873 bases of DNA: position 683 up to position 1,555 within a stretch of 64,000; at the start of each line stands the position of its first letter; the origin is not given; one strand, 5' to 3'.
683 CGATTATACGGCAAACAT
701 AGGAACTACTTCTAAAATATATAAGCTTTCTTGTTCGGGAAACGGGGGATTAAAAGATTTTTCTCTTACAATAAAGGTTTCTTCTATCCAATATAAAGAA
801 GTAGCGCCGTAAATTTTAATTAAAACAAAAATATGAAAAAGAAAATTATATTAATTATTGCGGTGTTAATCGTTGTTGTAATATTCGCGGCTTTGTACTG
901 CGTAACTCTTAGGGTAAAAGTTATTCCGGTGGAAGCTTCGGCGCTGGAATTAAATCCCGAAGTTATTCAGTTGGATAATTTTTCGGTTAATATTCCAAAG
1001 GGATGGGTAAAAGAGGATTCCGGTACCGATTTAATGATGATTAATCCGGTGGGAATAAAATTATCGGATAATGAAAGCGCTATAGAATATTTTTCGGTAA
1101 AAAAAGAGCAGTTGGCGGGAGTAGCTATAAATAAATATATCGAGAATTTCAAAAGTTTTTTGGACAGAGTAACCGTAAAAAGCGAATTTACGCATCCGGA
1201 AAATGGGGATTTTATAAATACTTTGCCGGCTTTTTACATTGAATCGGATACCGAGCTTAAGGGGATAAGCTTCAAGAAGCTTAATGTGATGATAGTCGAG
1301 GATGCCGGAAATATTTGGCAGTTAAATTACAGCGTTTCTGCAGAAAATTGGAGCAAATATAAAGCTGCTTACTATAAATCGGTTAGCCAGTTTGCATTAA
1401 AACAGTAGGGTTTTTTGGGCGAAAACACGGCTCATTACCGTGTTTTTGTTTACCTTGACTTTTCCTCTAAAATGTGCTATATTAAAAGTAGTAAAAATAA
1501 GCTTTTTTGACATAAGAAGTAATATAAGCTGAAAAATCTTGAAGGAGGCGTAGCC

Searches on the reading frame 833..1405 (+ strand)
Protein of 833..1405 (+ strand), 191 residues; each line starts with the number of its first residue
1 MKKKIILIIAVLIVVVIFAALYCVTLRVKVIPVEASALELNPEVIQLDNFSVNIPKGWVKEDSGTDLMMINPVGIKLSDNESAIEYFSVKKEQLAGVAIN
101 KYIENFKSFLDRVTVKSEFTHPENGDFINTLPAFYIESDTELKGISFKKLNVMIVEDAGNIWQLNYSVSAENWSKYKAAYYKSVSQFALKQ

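Call 41: find_encoding_contigs(protein=window:833-1405:+, flank=10000, max_places=1)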
Protein window:833-1405:+ (191 aa): 1 contig read that carries it; 1 place shown.
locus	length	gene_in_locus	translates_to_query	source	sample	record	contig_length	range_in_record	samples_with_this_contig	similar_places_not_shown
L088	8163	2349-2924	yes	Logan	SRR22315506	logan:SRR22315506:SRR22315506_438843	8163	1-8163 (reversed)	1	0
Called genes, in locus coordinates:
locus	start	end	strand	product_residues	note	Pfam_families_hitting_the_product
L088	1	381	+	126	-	?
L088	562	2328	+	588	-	-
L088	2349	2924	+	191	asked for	-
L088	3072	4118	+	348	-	-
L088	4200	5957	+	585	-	-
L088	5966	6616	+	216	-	-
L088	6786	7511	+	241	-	-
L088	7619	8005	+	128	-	-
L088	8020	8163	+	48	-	?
